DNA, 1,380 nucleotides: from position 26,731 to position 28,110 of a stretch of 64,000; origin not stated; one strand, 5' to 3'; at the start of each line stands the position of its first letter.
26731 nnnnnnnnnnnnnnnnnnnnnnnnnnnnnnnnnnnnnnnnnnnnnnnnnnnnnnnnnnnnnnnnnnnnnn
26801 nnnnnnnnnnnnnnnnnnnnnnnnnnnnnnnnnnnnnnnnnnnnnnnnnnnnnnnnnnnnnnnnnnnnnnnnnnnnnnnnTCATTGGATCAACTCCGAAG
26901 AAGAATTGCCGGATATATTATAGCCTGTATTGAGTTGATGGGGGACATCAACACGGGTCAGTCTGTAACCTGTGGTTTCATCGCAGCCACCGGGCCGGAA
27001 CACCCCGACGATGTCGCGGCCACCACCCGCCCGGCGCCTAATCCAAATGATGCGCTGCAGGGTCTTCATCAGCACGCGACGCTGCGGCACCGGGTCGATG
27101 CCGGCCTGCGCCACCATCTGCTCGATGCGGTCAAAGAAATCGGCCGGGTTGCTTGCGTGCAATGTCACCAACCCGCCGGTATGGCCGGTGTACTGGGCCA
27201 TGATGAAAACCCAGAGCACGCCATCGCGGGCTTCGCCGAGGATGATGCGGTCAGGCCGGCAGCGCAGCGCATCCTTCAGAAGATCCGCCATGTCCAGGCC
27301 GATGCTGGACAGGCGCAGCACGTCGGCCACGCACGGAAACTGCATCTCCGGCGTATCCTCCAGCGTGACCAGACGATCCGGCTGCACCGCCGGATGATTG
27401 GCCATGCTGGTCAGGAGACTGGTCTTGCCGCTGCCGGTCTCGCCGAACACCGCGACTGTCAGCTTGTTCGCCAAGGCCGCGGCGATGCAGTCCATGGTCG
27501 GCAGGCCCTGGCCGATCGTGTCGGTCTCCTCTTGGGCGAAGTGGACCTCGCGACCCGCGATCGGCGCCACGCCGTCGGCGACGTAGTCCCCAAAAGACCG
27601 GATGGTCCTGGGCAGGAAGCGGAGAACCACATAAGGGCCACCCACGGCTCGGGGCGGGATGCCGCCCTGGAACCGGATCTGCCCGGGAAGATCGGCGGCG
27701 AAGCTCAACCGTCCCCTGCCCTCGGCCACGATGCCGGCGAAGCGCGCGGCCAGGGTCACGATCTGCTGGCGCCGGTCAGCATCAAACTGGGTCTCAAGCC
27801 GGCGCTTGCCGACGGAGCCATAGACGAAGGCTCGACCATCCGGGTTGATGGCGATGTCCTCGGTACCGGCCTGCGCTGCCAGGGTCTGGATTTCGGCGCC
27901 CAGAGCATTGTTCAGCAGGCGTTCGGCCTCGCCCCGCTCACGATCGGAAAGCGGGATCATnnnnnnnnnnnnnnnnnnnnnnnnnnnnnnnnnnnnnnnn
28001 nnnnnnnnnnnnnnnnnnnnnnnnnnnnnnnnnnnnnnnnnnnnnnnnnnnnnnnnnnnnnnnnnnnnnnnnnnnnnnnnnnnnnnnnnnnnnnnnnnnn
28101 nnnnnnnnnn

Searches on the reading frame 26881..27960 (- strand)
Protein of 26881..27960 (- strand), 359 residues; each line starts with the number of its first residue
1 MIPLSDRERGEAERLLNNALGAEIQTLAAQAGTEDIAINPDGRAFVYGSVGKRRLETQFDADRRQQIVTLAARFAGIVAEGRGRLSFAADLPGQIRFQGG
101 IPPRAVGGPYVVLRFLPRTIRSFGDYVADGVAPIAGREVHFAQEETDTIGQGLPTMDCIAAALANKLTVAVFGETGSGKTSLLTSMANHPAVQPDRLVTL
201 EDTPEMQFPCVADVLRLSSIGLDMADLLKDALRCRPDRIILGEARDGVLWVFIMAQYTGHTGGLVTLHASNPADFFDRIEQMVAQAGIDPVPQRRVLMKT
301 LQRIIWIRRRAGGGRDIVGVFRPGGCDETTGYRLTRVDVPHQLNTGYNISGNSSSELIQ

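Call 35: search_protein_families(library=pfam, proteins=[window:26881-27960:-])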
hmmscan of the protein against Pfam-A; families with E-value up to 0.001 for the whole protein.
window:26881-27960:- (359 aa): 1 family
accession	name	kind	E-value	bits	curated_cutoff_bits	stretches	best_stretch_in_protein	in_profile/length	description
PF00437.27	T2SSE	-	2.8e-24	85.9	24.9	1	149-305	124-273/370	Type II/IV secretion system protein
